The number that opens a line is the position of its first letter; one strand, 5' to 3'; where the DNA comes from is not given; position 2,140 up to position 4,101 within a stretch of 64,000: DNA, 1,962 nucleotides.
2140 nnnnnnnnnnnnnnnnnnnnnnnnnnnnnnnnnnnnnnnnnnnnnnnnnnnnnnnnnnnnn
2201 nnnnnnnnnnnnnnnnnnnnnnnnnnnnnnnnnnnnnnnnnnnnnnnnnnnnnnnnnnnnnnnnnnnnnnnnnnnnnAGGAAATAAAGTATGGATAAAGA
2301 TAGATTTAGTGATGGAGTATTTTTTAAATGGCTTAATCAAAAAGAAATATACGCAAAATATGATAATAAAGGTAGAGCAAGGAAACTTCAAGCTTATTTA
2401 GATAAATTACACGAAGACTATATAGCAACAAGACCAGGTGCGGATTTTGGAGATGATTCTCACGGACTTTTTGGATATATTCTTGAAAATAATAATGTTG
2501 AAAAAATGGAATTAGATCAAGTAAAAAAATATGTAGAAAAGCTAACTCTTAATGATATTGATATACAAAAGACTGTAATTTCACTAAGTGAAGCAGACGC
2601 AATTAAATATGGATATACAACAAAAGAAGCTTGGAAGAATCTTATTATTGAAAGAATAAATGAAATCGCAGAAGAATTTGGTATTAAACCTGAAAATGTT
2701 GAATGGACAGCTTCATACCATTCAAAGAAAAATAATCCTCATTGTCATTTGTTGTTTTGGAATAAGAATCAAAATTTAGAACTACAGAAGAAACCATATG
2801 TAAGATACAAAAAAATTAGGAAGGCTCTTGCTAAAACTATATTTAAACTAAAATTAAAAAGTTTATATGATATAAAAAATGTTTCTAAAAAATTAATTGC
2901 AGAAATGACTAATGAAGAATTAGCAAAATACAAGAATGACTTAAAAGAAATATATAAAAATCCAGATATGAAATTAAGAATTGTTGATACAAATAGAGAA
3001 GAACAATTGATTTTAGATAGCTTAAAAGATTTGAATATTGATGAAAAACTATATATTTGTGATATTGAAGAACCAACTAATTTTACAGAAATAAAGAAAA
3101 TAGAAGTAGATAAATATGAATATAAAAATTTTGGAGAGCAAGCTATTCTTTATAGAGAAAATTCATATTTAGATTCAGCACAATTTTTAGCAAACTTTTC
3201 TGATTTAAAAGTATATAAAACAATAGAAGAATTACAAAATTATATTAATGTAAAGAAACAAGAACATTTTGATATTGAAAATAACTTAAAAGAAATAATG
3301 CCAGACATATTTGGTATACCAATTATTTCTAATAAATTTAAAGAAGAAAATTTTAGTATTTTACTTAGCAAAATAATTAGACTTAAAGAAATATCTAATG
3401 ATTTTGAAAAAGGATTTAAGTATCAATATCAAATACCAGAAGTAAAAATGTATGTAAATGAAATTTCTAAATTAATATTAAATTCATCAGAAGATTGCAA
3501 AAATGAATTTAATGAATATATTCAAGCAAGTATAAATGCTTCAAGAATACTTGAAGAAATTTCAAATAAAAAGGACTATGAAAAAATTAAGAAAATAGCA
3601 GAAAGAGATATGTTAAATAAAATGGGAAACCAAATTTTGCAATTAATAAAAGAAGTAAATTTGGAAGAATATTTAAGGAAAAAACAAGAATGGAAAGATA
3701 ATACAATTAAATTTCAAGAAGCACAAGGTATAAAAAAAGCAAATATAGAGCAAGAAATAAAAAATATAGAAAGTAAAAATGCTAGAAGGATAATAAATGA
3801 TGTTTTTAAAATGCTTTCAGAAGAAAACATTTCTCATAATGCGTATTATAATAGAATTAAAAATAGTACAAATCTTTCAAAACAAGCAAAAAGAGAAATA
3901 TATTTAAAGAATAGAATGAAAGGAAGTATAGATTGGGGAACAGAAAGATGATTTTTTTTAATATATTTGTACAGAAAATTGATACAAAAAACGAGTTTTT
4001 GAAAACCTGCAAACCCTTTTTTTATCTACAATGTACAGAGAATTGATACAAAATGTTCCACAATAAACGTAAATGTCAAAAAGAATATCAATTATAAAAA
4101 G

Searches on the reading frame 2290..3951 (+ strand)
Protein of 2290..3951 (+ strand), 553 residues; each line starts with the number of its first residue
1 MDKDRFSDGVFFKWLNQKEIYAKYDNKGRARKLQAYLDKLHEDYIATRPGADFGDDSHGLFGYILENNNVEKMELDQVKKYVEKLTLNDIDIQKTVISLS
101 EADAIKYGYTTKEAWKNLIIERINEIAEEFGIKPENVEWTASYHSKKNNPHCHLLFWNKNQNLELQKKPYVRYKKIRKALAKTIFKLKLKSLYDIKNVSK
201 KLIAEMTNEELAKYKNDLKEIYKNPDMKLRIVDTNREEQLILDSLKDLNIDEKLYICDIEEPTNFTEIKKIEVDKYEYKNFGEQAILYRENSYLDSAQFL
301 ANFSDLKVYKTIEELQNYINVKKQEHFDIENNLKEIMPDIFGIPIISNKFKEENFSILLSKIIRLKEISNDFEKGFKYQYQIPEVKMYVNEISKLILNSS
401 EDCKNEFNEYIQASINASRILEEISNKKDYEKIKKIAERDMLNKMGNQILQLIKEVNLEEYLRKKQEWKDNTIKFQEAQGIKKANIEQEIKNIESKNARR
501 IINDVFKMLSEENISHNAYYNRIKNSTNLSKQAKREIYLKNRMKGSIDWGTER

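Call 4: search_protein_families(library=pfam, proteins=[window:2290-3951:+], max_evalue=0.01)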
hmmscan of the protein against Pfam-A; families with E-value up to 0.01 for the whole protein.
window:2290-3951:+ (553 aa): 1 family
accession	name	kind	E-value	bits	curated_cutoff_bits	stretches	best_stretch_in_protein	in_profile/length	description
PF18555.7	MobL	-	7.7e-11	42.1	28.5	2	48-228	58-239/383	MobL relaxases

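Call 11: find_homologous_proteins(query=window:2290-3951:+)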
Query window:2290-3951:+ (553 aa): 150 proteins with E <= 0.001 among 8000 candidates; the best 120 are listed.
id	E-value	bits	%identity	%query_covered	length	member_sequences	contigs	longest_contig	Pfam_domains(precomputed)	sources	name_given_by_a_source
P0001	0.0e+0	1194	100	100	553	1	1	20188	PF18555.8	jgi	-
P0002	0.0e+0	1193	100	100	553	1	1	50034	PF18555.8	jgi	-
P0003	0.0e+0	1192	99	100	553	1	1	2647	PF18555.8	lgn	-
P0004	0.0e+0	1185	99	100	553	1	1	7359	PF18555.8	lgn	-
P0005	0.0e+0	1164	96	100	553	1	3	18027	PF18555.8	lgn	-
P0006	0.0e+0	1148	94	100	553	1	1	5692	PF18555.8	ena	-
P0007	0.0e+0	1123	92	100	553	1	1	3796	PF18555.8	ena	-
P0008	0.0e+0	1115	91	100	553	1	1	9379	PF18555.8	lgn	-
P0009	0.0e+0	1108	90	100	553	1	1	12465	PF18555.8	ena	-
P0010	0.0e+0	1106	90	100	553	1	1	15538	PF18555.8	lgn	-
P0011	0.0e+0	1106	90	100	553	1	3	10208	PF18555.8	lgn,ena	-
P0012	0.0e+0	1104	90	100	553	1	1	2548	PF18555.8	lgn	-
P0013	0.0e+0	1066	86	100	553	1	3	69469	PF18555.8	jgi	-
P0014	0.0e+0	1064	85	100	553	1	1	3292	PF18555.8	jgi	-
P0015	0.0e+0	1040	83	100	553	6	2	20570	-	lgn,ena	-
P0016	1.0e-292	990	91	89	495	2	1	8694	PF18555.8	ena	-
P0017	1.3e-288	976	94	87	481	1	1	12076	PF18555.8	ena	-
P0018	1.1e-278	944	75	100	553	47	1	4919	PF18555.8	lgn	-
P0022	1.8e-276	936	75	100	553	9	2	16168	PF18555.8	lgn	-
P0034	4.7e-274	928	74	100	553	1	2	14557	PF18555.8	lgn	-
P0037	7.2e-270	915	75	100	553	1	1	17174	PF18555.8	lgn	-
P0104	5.5e-261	885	72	100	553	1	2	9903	PF18555.8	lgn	-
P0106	4.0e-254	863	70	100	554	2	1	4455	PF18555.8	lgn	-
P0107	5.2e-150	519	45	100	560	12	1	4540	PF18555.8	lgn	-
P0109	1.0e-148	515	46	100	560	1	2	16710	PF18555.8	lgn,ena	-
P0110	1.6e-148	514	45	100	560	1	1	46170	PF18555.8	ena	-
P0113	1.3e-145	505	45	100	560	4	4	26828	PF18555.8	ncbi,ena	-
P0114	2.8e-145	503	44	100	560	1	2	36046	PF18555.8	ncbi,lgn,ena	-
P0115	1.8e-138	481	43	100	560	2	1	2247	PF18555.8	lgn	-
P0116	1.5e-133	465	44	100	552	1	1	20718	PF18555.8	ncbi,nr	ncbi:MAG: relaxase MobL [Clostridia bacterium]|nr:relaxase MobL [Clostridia bacterium]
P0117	4.1e-115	404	41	98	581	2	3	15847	PF18555.8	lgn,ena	-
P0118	3.0e-114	401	40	97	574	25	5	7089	PF18555.8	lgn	-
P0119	3.7e-114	401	43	96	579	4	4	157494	PF18555.8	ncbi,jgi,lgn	-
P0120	4.5e-114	401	79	41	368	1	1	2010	PF01522.27,PF18555.8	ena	-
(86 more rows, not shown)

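Call 14: find_related_loci(query=A1, collection=genome_contigs, flank=4000)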
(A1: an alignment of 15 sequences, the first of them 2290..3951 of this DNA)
Query A1 (553 aa) in genome_contigs; peptide patterns used: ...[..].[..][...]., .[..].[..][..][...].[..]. (x = any residue, [..] = any of these).
101 stretches matched a pattern; 21 encode a relative of the query (tblastn E <= 1e-3); 21 distinct loci.
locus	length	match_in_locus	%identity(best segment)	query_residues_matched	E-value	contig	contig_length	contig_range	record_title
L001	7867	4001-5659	76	1-553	0e+0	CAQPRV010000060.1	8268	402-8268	MAG TPA_asm: uncultured Clostridia bacterium isolate MGBC161478 genome assembly, contig: MGBC161478.60, whole genome sho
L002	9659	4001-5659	76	1-553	0e+0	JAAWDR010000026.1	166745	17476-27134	MAG: Clostridia bacterium isolate ABMPRH_61_2 k141_838860, whole genome shotgun sequence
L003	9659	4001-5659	73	1-553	0e+0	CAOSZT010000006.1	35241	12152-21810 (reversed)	MAG TPA_asm: uncultured Clostridia bacterium isolate MGBC107341 genome assembly, contig: MGBC107341.6, whole genome shot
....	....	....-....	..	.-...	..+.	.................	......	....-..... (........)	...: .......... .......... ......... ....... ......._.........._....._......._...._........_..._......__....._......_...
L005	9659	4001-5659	76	1-553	0e+0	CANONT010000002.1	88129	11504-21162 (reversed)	MAG TPA_asm: uncultured Clostridium sp. isolate SRR19759403_bin.21_metawrap_v1.3_MAG genome assembly, contig: NODE.284_l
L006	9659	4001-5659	73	1-553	0e+0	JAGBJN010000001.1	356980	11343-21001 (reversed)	MAG: Clostridia bacterium isolate RGIG9176 Water_deer_Reticulum-5__c59, whole genome shotgun sequence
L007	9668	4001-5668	47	1-549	4e-165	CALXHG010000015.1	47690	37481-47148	MAG: uncultured Clostridia bacterium isolate BRZ_HA__bin44 genome assembly, contig: BRZ_HA__NODE_573_length_47690_cov_10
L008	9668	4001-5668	47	1-549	5e-165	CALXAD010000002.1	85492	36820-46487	MAG: uncultured Clostridia bacterium isolate BRZ_LB__bin31 genome assembly, contig: BRZ_LB__NODE_322_length_85492_cov_40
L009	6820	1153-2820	47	1-549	2e-164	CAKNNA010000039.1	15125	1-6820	MAG TPA_asm: uncultured Clostridium sp. isolate ERR3414591_bin.48_metaWRAP_v1.1_MAG genome assembly, contig: NODE_4717_l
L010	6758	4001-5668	47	1-549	3e-163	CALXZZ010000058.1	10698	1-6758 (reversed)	MAG: uncultured Clostridia bacterium isolate BRZ_NR__bin75 genome assembly, contig: BRZ_NR__NODE_4661_length_10698_cov_6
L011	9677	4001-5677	45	1-552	1e-162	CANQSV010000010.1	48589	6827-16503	MAG: uncultured Clostridia bacterium isolate Lapin-032__bin6 genome assembly, contig: Lapin-032__NODE_1241_length_48589_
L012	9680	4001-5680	45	1-553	5e-162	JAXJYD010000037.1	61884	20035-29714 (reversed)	MAG: Clostridia bacterium isolate DOME_MAG_7553 7553_C0502_k141_235687, whole genome shotgun sequence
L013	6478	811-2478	46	1-549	3e-159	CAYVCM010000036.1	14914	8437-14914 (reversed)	MAG TPA_asm: uncultured Clostridium sp. isolate SRP141132_co4_8 genome assembly, contig: NODE_4024_length_14914_cov_62.6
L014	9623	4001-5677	45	1-552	5e-157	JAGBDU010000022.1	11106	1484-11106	MAG: Clostridia bacterium isolate RGIG9027 Water_deer_Rectum-4__c2613, whole genome shotgun sequence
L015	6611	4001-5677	45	1-552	9e-156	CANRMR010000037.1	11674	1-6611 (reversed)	MAG: uncultured Clostridia bacterium isolate Lapin-022__bin72 genome assembly, contig: Lapin-022__NODE_5549_length_11674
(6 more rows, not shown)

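Call 19: search_dna_similar(query=window:2290-3951:+, collection=plasmids, mode=protein, max_rows=30, rows=spread)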
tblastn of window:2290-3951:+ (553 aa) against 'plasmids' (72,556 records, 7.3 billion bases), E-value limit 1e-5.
Records with a match: 42; places in all: 42; records where one place covers at least 80% of the query: 0.
Best place of each record, by identity: <60% 42.
By first word of the organism name: Bacillus 37; Sulfobacillus 2; Exiguobacterium 1; Oscillospiraceae 1; Subdoligranulum 1.
By predicted mobility (MOB-suite, as given by PLSDB): conjugative 38; non-mobilizable 3; mobilizable 1.
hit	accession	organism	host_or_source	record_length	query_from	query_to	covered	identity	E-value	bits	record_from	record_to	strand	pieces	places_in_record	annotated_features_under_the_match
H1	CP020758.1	Bacillus thuringiensis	Single cell,Tissue, animal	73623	23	207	33%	29.6%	8e-15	86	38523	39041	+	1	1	none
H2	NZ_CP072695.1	Bacillus thuringiensis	whole organism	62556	41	207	30%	29.9%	2e-14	85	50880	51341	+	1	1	mobP3: MobP3 family relaxase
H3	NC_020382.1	Bacillus thuringiensis serovar thuringiensis str. IS5056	-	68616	41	207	30%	29.9%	2e-14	85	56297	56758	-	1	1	mobP3: MobP3 family relaxase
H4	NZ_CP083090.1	Bacillus thuringiensis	whole organism,Biopesticide B401/B402 ...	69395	41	207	30%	29.9%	2e-14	85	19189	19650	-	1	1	mobP3: MobP3 family relaxase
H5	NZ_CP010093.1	Bacillus thuringiensis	Dendrolimus sibericus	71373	41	207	30%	29.9%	2e-14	85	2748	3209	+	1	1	mobP3: MobP3 family relaxase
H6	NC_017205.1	Bacillus thuringiensis serovar chinensis CT-43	-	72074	41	207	30%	29.9%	2e-14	85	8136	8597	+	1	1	mobP3: MobP3 family relaxase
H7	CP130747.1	Bacillus thuringiensis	rhizhosphere soil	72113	41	207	30%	29.9%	2e-14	85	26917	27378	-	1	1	mobP3: MobP3 family relaxase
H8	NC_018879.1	Bacillus thuringiensis Bt407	-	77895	41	207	30%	29.9%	2e-14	85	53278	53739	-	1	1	mobP3: MobP3 family relaxase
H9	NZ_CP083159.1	Bacillus thuringiensis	whole organism,Biopesticide XenTari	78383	41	207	30%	29.9%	2e-14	85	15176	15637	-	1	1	mobP3: MobP3 family relaxase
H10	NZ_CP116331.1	Bacillus thuringiensis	soil sample,soil sample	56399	41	207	30%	29.9%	2e-14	85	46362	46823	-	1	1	mobP3: MobP3 family relaxase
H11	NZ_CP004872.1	Bacillus thuringiensis serovar kurstaki str. HD-1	soil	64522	41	207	30%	29.9%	2e-14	85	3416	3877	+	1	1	mobP3: MobP3 family relaxase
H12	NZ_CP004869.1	Bacillus thuringiensis serovar kurstaki str. YBT-1520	soil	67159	41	207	30%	29.9%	2e-14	85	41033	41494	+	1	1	mobP3: MobP3 family relaxase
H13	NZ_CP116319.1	Bacillus thuringiensis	soil sample,soil sample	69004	41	207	30%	29.9%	2e-14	85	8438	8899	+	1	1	mobP3: MobP3 family relaxase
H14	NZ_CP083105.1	Bacillus thuringiensis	whole organism,Biopesticide DiPel DF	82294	41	207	30%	29.9%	2e-14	85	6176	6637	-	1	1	mobP3: MobP3 family relaxase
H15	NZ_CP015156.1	Bacillus thuringiensis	cell culture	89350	41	207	30%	29.9%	2e-14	85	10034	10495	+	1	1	mobP3: MobP3 family relaxase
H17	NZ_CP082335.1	Exiguobacterium acetylicum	water,Urban freshwater pond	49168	41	213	31%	28.3%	3e-10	71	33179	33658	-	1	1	mobP3: MobP3 family relaxase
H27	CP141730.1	Oscillospiraceae bacterium MB08-C2-2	pure culture,feces of black soldier fly ...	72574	44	212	31%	27.7%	4e-10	71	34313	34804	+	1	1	mobP3: MobP3 family relaxase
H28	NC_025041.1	Sulfobacillus thermotolerans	-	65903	39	211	31%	26.3%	1e-9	69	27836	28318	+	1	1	relaxase MobL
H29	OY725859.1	Subdoligranulum variabile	-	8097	44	193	27%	27.8%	6e-9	67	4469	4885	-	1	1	record has no annotation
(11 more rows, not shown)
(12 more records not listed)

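Call 20: find_encoding_contigs(protein=P0117, flank=3500, max_places=3)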
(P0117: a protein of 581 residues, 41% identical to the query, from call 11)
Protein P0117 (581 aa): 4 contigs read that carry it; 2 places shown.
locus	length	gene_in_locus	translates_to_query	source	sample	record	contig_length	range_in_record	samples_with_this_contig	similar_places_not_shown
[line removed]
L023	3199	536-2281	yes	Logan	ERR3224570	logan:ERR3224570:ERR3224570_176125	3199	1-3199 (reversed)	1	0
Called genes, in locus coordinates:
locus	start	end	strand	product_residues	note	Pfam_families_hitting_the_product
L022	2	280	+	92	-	?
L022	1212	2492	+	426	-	PF02195:ParB_N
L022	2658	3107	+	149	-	-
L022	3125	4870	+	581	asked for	PF18555:MobL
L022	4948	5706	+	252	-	-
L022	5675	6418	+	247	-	PF02534:T4SS-DNA_transf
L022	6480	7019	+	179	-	PF02534:T4SS-DNA_transf, PF10412:TrwB_AAD_bind, PF12696:TraG-D_C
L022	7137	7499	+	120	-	-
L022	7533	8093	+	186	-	-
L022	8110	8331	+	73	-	-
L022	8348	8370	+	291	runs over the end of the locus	PF19597:TrbL_4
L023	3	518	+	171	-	?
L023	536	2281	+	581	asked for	PF18555:MobL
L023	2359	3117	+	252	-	-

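Call 21: find_encoding_contigs(protein=P0118, flank=3500, max_places=3)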
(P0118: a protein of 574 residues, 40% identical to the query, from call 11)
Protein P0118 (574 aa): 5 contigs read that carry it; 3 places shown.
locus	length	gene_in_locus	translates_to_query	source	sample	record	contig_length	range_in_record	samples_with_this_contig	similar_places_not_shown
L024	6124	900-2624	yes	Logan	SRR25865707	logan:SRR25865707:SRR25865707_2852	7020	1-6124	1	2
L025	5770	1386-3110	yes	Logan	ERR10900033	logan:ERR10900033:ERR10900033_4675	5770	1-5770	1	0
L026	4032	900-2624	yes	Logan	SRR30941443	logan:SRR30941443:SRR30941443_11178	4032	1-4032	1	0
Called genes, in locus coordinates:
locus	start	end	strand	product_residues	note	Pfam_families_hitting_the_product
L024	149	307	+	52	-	-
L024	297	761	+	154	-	-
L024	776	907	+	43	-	-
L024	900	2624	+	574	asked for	PF18555:MobL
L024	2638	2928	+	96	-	-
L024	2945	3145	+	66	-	-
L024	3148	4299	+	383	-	-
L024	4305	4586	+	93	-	-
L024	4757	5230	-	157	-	-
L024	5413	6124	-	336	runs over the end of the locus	PF13490:zf-HC2 (weak)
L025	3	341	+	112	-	?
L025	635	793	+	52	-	-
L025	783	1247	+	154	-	-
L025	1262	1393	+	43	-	-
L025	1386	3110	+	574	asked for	PF18555:MobL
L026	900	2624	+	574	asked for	PF18555:MobL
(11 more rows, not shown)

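Call 22: find_encoding_contigs(protein=P0119, flank=3500, max_places=3)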
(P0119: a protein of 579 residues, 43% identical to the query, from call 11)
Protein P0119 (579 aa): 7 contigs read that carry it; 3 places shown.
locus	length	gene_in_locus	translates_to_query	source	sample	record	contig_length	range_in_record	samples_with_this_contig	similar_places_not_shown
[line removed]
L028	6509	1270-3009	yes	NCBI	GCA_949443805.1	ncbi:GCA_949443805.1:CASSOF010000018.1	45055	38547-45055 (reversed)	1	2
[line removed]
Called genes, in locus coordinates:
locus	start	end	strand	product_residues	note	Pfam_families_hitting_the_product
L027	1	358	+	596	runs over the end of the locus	PF01131:Topoisom_bac, PF13342:Toprim_Crpt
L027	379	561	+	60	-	-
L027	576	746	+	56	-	-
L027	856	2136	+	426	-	PF02195:ParB_N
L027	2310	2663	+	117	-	-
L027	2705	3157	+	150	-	-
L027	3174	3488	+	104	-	-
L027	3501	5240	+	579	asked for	PF18555:MobL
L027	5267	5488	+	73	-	-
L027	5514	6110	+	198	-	-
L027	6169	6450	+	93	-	-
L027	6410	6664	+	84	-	-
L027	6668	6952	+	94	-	-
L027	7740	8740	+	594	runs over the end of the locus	PF02534:T4SS-DNA_transf, PF10412:TrwB_AAD_bind, PF12696:TraG-D_C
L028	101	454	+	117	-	-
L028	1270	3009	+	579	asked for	PF18555:MobL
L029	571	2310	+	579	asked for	PF18555:MobL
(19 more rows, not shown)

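Call 23: find_encoding_contigs(protein=P0013, flank=3500, max_places=2)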
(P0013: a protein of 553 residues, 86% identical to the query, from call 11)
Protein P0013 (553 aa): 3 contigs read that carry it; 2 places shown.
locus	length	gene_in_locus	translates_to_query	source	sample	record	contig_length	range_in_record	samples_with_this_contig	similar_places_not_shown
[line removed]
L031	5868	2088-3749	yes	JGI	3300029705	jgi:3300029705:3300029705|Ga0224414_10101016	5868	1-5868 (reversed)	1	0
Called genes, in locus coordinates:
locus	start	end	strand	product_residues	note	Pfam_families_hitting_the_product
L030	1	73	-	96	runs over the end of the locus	PF13443:HTH_26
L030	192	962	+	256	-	PF00072:Response_reg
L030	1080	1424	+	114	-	PF12844:HTH_19 (weak), PF01381:HTH_3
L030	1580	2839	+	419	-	PF02195:ParB_N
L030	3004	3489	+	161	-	-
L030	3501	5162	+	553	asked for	PF18555:MobL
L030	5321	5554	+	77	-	PF07441:BofA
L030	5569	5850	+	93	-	-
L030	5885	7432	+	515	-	PF02534:T4SS-DNA_transf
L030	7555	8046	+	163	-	PF02534:T4SS-DNA_transf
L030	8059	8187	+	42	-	-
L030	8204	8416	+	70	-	-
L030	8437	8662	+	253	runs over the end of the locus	-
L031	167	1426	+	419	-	PF02195:ParB_N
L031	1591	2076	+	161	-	-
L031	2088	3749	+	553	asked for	PF18555:MobL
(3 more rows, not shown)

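Call 24: find_encoding_contigs(protein=P0015, flank=3500, max_places=2)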
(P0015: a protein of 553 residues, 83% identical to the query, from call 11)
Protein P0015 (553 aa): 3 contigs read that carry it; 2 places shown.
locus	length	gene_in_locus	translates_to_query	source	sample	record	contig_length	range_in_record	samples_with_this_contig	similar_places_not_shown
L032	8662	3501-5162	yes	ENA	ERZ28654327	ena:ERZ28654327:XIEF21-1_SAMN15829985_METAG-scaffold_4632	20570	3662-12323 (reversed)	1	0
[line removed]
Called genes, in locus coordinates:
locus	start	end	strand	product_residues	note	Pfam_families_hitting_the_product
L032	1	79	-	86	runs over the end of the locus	PF01381:HTH_3 (weak), PF13443:HTH_26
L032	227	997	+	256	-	PF00072:Response_reg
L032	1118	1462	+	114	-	PF12844:HTH_19 (weak), PF01381:HTH_3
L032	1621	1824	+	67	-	-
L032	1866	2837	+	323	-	PF02195:ParB_N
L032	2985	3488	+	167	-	-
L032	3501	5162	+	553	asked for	-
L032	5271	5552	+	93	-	-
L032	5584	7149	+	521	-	PF02534:T4SS-DNA_transf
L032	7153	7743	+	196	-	PF02534:T4SS-DNA_transf, PF10412:TrwB_AAD_bind, PF12696:TraG-D_C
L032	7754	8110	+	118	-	-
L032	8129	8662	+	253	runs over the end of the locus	-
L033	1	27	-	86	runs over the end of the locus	PF01381:HTH_3 (weak), PF13443:HTH_26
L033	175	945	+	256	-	PF00072:Response_reg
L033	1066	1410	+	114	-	PF12844:HTH_19 (weak), PF01381:HTH_3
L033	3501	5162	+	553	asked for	-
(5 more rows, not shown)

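Call 34: search_protein_families(library=ncbifam, proteins=[window:2290-3951:+], max_evalue=1)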
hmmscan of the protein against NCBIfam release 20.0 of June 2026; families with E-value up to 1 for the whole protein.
window:2290-3951:+ (553 aa): 2 families
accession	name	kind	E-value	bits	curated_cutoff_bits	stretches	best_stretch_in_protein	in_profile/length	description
NF041499.3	MobP3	subfamily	1.4e-39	136.6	150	2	22-246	22-233/315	MobP3 family relaxase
NF000264.2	blaOCH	exception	0.042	12.9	800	1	33-135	157-253/390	OCH family extended-spectrum class C beta-lactamase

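Call 56: search_protein_families(library=pfam, proteins=[L007:120-848:+, L007:862-1425:+, L007:1614-1808:+, L007:1824-2945:+, L007:3104-3505:+, L007:3515-3991:+, L012:43-1212:+, L012:1257-1832:+, L012:1979-2161:+, L022:1212-2492:+], max_evalue=0.01)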
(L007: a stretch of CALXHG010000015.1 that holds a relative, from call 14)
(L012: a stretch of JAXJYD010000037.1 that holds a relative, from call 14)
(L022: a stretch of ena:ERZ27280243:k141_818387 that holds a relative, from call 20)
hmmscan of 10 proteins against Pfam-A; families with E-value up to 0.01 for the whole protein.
L007:120-848:+ (242 aa): 8 families
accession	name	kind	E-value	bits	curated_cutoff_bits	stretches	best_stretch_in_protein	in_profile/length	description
PF01555.25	N6_N4_Mtase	-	2e-36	126.4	26.7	1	21-238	1-221/221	DNA methylase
PF11599.14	AviRa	-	4.2e-05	23.6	25.7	1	4-67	149-213/232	RRNA methyltransferase AviRa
PF05175.20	MTS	-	0.00086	19.4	23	0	13-73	91-149/170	Methyltransferase small domain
PF01170.24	UPF0020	-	0.0022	18.1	22.3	0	14-67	113-169/197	RMKL-like, methyltransferase domain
PF09445.16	Methyltransf_15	-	0.0049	16.9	22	0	2-50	51-101/165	RNA cap guanine-N2 methyltransferase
PF03602.21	Cons_hypoth95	-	0.0053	16.9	24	0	5-61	96-149/182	Conserved hypothetical protein 95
PF13847.12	Methyltransf_31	-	0.0071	16.5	27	0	202-240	7-48/145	Methyltransferase domain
PF13649.12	Methyltransf_25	-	0.0075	17.4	27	0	202-240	1-41/97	Methyltransferase domain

L007:862-1425:+ (187 aa): 0 families

L007:1614-1808:+ (64 aa): 0 families

L007:1824-2945:+ (373 aa): 2 families
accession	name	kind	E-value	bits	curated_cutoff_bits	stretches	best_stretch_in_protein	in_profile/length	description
PF02195.25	ParB_N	-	8.1e-19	67.9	26.3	1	92-178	3-89/95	ParB N-terminal domain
PF17762.8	HTH_ParB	-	0.0029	18.1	22.6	0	236-293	31-90/102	ParB HTH domain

L007:3104-3505:+ (133 aa): 0 families

L007:3515-3991:+ (158 aa): 0 families

L012:43-1212:+ (389 aa): 1 family
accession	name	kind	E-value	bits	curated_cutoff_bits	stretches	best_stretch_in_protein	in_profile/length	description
PF00145.23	DNA_methylase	-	1.6e-56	192.5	22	1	2-378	66-322/324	C-5 cytosine-specific DNA methylase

L012:1257-1832:+ (191 aa): 0 families

L012:1979-2161:+ (60 aa): 0 families

L022:1212-2492:+ (426 aa): 1 family
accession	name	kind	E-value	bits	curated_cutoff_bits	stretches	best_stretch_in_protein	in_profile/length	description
PF02195.25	ParB_N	-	2.4e-17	63.2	26.3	1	152-237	5-90/95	ParB N-terminal domain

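Call 69: get_annotated_region(hit=H6, flank=3500)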
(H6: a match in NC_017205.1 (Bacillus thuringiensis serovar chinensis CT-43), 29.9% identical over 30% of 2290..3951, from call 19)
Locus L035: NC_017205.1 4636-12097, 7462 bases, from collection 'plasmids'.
description: Bacillus thuringiensis serovar chinensis CT-43 plasmid pCT72, complete sequence
organism: Bacillus thuringiensis serovar chinensis CT-43 (NCBI taxid 541229)
taxonomy: Bacteria; Bacillota; Bacilli; Bacillales; Bacillaceae; Bacillus; Bacillus thuringiensis; Bacillus thuringiensis serovar chinensis CT-43
host: -; source: -; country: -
typing (MOB-suite, as given by PLSDB): conjugative; replicon rep_cluster_169,rep_cluster_1721; relaxase MOBP; mating-pair formation MPF_T
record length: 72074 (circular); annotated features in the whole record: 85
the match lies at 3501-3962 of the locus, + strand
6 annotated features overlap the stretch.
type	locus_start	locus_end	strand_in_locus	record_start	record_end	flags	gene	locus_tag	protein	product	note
CDS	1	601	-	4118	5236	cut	-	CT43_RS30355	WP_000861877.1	tyrosine-type recombinase/integrase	GO:0015074 - DNA integration [Evidence IEA]; GO:0006310 - DNA recombination [Evidence IEA]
CDS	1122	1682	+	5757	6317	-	-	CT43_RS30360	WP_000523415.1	hypothetical protein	-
CDS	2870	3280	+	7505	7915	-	-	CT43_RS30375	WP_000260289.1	hypothetical protein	-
CDS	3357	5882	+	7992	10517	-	mobP3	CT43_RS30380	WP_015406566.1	MobP3 family relaxase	-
CDS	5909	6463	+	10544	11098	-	-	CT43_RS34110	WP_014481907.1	type IV secretory system conjugative DNA transfer family protein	-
CDS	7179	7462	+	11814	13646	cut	ltrA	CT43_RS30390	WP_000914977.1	group II intron reverse transcriptase/maturase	GO:0000373 - Group II intron splicing [Evidence IEA]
